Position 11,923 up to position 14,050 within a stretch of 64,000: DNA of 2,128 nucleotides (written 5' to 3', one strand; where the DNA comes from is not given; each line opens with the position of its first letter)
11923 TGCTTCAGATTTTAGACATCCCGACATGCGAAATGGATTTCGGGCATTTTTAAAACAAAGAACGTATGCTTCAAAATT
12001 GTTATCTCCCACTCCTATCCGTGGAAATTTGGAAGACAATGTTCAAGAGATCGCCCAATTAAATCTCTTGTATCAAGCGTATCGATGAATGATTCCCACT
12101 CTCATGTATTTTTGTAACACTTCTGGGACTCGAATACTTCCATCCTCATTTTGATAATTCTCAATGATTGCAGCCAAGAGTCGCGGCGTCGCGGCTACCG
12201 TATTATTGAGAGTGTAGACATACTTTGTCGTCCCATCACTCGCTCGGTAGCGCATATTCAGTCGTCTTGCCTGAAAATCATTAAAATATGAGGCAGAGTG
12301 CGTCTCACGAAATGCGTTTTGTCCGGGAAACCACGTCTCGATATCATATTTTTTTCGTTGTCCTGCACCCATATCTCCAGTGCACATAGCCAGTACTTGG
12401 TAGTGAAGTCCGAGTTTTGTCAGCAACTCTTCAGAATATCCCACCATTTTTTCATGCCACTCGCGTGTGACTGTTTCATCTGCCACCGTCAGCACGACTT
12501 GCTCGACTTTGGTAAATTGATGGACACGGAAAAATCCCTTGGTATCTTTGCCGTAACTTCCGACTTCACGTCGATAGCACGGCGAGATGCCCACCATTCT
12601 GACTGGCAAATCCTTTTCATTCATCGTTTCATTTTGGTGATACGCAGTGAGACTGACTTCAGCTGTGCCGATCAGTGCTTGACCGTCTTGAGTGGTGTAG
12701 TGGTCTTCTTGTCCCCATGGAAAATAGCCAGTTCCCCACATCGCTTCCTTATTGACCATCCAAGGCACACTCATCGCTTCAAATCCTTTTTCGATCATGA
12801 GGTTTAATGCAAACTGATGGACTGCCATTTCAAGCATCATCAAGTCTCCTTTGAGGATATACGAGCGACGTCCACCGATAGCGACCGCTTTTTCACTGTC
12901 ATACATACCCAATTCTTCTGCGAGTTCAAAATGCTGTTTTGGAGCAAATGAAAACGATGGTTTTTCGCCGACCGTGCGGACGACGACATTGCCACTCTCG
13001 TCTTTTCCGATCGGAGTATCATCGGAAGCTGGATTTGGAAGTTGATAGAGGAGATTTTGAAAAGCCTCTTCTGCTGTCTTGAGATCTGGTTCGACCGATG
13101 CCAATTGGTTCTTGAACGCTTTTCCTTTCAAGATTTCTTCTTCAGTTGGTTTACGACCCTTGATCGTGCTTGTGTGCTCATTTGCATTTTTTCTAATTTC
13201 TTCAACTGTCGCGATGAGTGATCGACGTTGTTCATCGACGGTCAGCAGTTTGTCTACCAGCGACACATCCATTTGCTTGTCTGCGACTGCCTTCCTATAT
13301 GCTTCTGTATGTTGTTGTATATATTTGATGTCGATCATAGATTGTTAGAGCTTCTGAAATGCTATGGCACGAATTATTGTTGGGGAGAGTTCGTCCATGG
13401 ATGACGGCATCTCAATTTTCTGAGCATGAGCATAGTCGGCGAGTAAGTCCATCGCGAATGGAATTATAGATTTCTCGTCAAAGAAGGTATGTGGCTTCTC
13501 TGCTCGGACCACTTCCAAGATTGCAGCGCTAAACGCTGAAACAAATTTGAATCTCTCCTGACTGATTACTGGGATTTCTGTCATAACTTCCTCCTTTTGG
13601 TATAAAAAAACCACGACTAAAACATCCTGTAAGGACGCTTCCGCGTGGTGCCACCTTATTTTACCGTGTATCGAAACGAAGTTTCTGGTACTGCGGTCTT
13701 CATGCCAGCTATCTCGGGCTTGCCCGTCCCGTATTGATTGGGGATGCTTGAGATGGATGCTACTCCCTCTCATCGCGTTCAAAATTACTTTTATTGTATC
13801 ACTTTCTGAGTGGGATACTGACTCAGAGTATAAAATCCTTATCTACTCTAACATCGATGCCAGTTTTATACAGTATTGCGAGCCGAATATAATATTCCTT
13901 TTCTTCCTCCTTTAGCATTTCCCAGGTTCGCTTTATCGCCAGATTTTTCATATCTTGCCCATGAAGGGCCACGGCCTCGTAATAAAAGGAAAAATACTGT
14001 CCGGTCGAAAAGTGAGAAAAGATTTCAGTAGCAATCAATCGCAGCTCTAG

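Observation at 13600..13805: T-box riboswitch-like leader preceding a small ORF and serS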

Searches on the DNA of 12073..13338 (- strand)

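Call 46: search_rna_families(sources=[L001, L003, L006, L009, L048, L104, L159, L145, L186, L169], threshold=evalue, max_evalue=1)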
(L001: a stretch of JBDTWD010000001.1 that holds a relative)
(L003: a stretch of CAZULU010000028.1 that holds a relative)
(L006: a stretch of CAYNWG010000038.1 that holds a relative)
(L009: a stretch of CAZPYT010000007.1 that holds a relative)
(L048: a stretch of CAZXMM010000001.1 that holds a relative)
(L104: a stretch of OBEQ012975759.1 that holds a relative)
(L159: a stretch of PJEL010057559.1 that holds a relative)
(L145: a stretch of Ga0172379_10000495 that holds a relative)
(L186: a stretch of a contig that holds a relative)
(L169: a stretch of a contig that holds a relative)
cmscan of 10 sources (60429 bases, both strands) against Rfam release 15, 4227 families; matches with E-value up to 1: 11.
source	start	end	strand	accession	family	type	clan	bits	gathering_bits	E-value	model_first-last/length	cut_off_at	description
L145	2298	2427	-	RF00230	T-box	Cis-reg; leader;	-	66.7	93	2.7e-12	1-219/219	no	T-box leader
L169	5116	5232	+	RF00230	T-box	Cis-reg; leader;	-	47.8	93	1.9e-07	1-219/219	no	T-box leader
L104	883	1005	-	RF00230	T-box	Cis-reg; leader;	-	47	93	3.3e-07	1-219/219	no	T-box leader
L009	2808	2942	+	RF00230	T-box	Cis-reg; leader;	-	46.1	93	5.5e-07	1-219/219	no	T-box leader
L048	2219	2345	+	RF00230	T-box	Cis-reg; leader;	-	43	93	3.4e-06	1-219/219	no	T-box leader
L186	521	663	-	RF00230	T-box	Cis-reg; leader;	-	41.5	93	8.2e-06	1-219/219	no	T-box leader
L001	2618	2738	+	RF00230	T-box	Cis-reg; leader;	-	26.8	93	0.051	1-219/219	no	T-box leader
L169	7110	7180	-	RF00023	tmRNA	Gene;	CL00001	25.7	47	1.7e-06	1-374/374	no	transfer-messenger RNA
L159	2587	2728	-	RF00230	T-box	Cis-reg; leader;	-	25.6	93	0.1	1-219/219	no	T-box leader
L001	5804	5893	-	RF02621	BSnc120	Gene; sRNA;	-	23.8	114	0.54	1-88/88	no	Brucella sRNA 120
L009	1506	1595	-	RF00140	Alpha_RBS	Cis-reg;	-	22.6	38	0.47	1-110/110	no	Alpha operon ribosome binding site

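Call 65: search_with_rna_model(model_id=R1, sources=[L081, L083, L086, L090, L091, L092, L094, L096, L097, L101, L104, L106, L109, L111, L112, L113, L114, L116, L120, L121, L122, L123, L124, L125, L126, L127, L128, L131, L132, L133, L135, L136, L138, L140, L144, L145, L146, L147, L149, L150, L151, L152, L154, L156, L157, L158, L159, L162, L163, L164, L165, L167, L168, L169, L170, L171, L172, L174, L175, L179, L181, L183, L186, L187, L190, L192, L193, L196, L197, L198, L199, L201, L001, L003, L006, L009, L048, L030], max_evalue=0.01)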
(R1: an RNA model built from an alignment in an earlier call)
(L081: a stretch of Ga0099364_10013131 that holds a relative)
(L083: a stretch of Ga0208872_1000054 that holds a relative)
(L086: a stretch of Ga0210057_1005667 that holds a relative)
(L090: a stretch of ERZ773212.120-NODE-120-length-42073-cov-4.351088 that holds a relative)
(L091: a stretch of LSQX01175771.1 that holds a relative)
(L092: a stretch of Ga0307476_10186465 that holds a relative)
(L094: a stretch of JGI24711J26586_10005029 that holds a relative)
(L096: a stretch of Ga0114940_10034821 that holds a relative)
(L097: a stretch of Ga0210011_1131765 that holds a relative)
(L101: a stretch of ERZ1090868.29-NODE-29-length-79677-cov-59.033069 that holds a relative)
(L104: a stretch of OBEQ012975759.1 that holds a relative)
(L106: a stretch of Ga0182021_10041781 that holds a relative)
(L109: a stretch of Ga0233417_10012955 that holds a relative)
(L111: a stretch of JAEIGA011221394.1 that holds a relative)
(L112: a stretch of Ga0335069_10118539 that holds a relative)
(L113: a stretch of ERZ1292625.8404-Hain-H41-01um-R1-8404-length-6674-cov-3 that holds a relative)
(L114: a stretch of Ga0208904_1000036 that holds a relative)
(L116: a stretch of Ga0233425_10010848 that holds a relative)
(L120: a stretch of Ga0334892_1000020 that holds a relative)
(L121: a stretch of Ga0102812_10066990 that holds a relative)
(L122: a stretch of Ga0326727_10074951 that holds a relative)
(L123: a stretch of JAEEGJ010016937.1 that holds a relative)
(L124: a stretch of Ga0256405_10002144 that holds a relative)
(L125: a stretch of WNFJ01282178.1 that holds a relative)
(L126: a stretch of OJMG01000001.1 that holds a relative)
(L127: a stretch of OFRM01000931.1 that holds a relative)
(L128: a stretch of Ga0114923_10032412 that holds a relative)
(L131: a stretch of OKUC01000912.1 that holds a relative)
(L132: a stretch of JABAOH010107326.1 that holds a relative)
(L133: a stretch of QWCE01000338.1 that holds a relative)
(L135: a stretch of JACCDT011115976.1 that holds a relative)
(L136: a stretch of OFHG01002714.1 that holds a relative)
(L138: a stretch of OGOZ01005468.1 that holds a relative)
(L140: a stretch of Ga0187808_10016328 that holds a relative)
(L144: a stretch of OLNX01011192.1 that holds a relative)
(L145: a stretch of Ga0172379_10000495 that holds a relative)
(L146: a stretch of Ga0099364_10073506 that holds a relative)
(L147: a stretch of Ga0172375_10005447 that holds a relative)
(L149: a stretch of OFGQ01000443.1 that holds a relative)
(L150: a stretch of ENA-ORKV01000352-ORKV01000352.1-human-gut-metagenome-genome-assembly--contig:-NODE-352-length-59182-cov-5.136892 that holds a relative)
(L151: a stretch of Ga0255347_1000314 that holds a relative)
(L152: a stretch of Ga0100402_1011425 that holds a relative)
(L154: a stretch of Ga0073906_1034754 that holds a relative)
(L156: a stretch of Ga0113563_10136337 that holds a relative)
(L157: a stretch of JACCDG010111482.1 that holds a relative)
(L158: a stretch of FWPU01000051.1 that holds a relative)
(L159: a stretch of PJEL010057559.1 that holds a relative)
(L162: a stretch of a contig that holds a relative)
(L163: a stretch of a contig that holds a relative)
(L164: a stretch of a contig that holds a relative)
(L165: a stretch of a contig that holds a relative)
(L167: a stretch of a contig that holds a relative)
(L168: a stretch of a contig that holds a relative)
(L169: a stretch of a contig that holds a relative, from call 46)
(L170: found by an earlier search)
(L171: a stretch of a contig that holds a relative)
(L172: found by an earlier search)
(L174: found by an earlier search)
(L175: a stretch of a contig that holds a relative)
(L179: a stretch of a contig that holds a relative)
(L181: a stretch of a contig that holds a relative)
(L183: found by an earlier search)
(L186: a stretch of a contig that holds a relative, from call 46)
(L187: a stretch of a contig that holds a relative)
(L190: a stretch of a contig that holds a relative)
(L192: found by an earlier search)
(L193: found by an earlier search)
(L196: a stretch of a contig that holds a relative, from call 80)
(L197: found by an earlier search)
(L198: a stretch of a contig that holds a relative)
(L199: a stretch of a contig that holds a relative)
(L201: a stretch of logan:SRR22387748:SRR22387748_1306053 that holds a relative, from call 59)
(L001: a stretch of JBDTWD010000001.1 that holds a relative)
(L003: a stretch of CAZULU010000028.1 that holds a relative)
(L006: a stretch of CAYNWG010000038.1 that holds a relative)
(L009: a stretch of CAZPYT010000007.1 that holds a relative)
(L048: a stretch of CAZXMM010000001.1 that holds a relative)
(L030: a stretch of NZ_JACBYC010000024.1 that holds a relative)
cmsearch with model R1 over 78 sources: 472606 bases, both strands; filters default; matches with E-value up to 0.01: 51.
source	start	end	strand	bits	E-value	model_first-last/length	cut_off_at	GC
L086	1353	1482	-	88.4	1e-24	1-155/155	no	0.44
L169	5121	5229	+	66.4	5.2e-18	1-155/155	no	0.56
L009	2813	2939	+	65.5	9.5e-18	1-155/155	no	0.48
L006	2809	2924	+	60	4.4e-16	1-155/155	no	0.54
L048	2224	2342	+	55.6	1e-14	1-155/155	no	0.54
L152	107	181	+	52.2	1e-13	75-155/155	no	0.51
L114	3536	3668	+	51.6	1.6e-13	1-155/155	no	0.44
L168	401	553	-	51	2.5e-13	1-155/155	no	0.5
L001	2624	2735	+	50.5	3.5e-13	1-155/155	no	0.55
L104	886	1000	-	48.9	1.1e-12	1-155/155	no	0.5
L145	2301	2422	-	48.7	1.3e-12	1-155/155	no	0.49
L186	524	664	-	42.4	1.1e-10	1-155/155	no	0.45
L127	2587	2753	+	41.4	2e-10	1-155/155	no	0.54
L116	7588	7718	-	39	1.1e-09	1-155/155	no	0.47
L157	1008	1150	+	34.6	2.5e-08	1-155/155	no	0.49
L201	857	977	+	32.6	1e-07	1-155/155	no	0.55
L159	2590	2723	-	29.7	7.3e-07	1-155/155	no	0.48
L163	2685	2819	-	29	1.2e-06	1-155/155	no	0.59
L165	672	804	-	28.9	1.3e-06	1-155/155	no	0.53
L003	887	934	+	28.8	1.4e-06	104-155/155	no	0.56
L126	3966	4116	-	28.4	1.8e-06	1-155/155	no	0.37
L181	7153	7298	-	28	2.5e-06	1-155/155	no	0.51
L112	2757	2894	-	27.3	4.1e-06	1-155/155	no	0.57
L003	737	852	+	26.6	6.5e-06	1-155/155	no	0.41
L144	700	830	-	26.2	8.8e-06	1-155/155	no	0.6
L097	373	483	-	26.1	9.6e-06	1-155/155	no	0.32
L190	5121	5231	+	26.1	9.6e-06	1-155/155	no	0.32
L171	2783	2917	-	25.3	1.7e-05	1-155/155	no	0.56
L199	843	890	+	24.5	2.9e-05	104-155/155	no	0.42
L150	1727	1863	+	22.4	0.00012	1-155/155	no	0.34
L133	13517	13668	-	21.9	0.00017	1-155/155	no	0.58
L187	8452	8592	-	21.5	0.00023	1-155/155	no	0.43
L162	213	254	+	20.9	0.00037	94-155/155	no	0.38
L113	75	105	+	20.7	0.0004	75-155/155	no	0.48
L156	2060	2241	+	19.6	0.00086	1-155/155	no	0.46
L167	1544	1683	+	18.8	0.0015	1-155/155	no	0.41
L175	2956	2988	-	18.2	0.0024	105-155/155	no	0.42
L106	969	1079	-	17.7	0.0033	1-155/155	no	0.48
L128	2928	2967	-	17.7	0.0034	102-155/155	no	0.65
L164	1119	1154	+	17.7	0.0035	102-155/155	no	0.47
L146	2047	2085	+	17.3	0.0046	104-155/155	no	0.54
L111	58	93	-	17.1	0.0051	102-155/155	no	0.42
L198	843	882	+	17.1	0.0053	73-155/155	no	0.55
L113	133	170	+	17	0.0057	106-155/155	no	0.55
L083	10047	10137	+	16.8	0.0065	1-155/155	no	0.48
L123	6404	6525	+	16.6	0.0073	1-155/155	no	0.44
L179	1071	1109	+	16.5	0.0078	102-155/155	no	0.49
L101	758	802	-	16.4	0.0084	94-155/155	no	0.47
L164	537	585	-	16.4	0.0084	105-155/155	no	0.31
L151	197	238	-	16.3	0.0091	102-155/155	no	0.57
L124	5070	5104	+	16.3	0.0093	104-155/155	no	0.43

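Call 80: search_rna_families(sources=[L030, L112, L136, L094, L123, L101, L131, L179, L121, L196, L092, L140, L083, L116, L086, L201, L202, L204], threshold=gathering)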
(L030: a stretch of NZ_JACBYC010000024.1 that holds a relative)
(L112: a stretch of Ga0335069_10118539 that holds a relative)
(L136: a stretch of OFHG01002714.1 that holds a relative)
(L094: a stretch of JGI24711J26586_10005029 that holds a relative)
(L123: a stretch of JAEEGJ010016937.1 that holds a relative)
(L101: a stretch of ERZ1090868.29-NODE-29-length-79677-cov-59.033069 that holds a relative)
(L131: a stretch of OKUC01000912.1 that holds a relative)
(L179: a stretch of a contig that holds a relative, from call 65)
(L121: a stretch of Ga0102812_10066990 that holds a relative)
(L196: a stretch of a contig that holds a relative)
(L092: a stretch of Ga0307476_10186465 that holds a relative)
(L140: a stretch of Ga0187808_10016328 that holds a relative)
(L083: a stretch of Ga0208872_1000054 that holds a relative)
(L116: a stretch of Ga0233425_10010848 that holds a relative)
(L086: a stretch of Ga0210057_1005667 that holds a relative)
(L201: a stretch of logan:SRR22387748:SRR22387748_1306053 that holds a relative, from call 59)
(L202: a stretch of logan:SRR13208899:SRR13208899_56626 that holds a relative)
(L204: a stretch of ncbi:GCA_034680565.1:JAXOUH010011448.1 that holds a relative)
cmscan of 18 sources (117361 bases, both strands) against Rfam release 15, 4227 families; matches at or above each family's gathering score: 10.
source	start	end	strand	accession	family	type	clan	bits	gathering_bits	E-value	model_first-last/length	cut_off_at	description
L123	6301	6528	+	RF00230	T-box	Cis-reg; leader;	-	135.3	93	1.1e-29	1-219/219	no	T-box leader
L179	882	1112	+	RF00230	T-box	Cis-reg; leader;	-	123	93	1.6e-26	1-219/219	no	T-box leader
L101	755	987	-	RF00230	T-box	Cis-reg; leader;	-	116.7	93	6.7e-25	1-219/219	no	T-box leader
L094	1305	1537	+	RF00230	T-box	Cis-reg; leader;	-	111.4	93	1.6e-23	1-219/219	no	T-box leader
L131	8529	8777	-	RF00230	T-box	Cis-reg; leader;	-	102.2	93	3.8e-21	1-219/219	no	T-box leader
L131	4824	5071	-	RF00230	T-box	Cis-reg; leader;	-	95.4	93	2.1e-19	1-219/219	no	T-box leader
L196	4657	4805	-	RF00050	FMN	Cis-reg; riboswitch;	-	91.2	66.2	2.5e-19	1-138/138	no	FMN riboswitch aptamer (RFN element)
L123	1186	1256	+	RF00005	tRNA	Gene; tRNA;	CL00001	76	29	1.3e-14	1-71/71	no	tRNA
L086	1638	1710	-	RF00005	tRNA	Gene; tRNA;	CL00001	69.3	29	9.1e-13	1-71/71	no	tRNA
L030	2416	2514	-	RF00504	Glycine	Cis-reg; riboswitch;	CL00125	56.4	32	1.1e-08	1-94/94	no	Glycine riboswitch aptamer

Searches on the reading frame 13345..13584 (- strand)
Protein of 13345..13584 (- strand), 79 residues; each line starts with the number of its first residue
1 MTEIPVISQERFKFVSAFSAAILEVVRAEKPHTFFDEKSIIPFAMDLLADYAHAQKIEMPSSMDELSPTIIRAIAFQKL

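Call 9: search_protein_families(library=pfam, proteins=[window:13345-13584:-], max_evalue=0.01)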
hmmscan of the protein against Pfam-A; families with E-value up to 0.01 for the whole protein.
window:13345-13584:- (79 aa): 0 families

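Call 50: find_homologous_proteins(query=window:13345-13584:-, max_evalue=0.001)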
Query window:13345-13584:-: no candidate shares three 5-residue words with the query. No homologue found.

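Call 57: search_protein_representatives(protein=window:13345-13584:-)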
Query: 79 residues. Proteins with E-value up to 0.001 (for the whole library): 2; up to 1e-10: 2; up to 1e-30: 1. The best 2 are listed.
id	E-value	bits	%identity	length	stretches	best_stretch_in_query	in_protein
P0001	5.9e-42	156.2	100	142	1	1-79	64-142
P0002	7.5e-17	76.9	53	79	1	1-79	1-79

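Call 59: find_encoding_contigs(protein=P0002, flank=4000, max_places=4)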
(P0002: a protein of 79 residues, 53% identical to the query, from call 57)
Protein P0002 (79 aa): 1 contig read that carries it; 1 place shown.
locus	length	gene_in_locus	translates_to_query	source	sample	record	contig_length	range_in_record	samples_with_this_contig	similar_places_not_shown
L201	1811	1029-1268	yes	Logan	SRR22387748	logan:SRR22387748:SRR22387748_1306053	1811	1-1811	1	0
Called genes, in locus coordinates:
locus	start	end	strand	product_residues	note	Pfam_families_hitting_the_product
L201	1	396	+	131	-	?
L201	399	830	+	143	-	PF00293:NUDIX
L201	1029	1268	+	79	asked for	-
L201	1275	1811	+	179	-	?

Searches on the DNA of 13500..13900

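Call 4: search_rna_families(source=window, start=13500, end=13900, threshold=evalue, max_evalue=10, show_alignments=5)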
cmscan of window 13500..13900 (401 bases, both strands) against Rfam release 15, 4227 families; matches with E-value up to 10: 1.
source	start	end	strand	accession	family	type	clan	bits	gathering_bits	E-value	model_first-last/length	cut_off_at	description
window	13628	13782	-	RF00230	T-box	Cis-reg; leader;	-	30.4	93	3.9e-05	1-219/219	no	T-box leader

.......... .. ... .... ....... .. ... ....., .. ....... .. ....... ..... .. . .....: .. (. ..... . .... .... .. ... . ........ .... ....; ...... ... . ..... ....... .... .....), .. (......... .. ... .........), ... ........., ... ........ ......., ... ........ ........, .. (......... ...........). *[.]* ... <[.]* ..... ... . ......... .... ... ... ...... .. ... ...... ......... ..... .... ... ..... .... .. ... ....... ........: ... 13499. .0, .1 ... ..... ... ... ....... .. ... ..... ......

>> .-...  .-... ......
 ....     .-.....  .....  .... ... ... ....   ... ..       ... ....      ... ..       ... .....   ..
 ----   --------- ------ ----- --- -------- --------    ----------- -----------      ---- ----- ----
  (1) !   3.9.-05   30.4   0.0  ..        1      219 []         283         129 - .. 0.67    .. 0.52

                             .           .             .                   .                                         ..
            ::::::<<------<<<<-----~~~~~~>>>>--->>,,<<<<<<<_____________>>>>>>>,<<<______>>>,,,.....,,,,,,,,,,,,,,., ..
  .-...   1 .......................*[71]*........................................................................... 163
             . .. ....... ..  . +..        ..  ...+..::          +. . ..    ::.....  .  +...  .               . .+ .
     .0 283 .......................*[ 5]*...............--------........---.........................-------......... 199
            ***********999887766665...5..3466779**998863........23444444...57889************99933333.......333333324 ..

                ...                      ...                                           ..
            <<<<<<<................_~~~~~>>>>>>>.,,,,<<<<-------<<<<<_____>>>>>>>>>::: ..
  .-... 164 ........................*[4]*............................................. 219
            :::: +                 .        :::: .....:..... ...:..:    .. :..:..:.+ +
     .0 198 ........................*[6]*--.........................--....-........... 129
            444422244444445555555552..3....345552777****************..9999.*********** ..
